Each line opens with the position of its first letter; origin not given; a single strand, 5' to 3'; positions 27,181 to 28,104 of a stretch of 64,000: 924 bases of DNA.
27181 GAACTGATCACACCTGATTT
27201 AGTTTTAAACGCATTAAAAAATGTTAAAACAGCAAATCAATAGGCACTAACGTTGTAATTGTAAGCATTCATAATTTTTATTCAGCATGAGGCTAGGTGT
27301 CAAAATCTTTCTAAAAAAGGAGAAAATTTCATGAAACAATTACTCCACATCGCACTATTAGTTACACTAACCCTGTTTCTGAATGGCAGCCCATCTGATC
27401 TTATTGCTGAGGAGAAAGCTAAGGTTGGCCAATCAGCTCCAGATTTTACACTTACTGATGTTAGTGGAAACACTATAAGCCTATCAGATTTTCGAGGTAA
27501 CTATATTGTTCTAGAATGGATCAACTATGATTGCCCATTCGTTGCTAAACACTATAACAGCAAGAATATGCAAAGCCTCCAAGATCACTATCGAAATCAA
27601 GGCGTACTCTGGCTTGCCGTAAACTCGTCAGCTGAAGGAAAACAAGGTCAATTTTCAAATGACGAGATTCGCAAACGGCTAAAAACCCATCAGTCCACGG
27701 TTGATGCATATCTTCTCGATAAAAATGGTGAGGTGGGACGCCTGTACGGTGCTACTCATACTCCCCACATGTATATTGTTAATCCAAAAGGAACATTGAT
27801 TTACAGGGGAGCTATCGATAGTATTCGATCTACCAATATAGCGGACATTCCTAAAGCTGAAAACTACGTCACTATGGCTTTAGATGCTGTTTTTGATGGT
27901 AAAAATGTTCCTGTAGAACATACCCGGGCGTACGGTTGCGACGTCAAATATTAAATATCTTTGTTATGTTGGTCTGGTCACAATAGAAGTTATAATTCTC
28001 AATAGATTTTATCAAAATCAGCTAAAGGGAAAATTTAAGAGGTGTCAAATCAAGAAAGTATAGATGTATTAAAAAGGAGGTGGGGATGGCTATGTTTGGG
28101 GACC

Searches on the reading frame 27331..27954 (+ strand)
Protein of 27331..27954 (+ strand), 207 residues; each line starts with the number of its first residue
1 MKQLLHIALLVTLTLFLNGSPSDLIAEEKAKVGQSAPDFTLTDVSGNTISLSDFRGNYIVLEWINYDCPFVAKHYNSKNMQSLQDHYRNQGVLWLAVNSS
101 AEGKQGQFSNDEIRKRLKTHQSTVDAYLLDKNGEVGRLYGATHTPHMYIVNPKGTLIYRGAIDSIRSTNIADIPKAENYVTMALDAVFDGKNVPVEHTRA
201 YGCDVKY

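Call 4: search_protein_families(library=pfam, proteins=[window:27331-27954:+], max_evalue=0.01)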
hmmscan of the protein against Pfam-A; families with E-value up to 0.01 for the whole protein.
window:27331-27954:+ (207 aa): 5 families
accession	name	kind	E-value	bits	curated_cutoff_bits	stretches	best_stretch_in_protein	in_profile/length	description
PF00578.27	AhpC-TSA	-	8.9e-17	61.6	26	1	32-158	1-123/124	AhpC/TSA family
PF08534.16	Redoxin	-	1.3e-13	51.4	26.6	1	31-172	1-140/148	Redoxin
PF00255.25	GSHPx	-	2.2e-07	30.8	27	1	38-131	3-92/108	Glutathione peroxidase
PF02630.20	SCO1-SenC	-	0.0022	18.4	22.8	0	37-89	2-53/134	SCO1/SenC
PF13098.12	Thioredoxin_2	-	0.0053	17.5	27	1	58-163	7-96/104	Thioredoxin-like domain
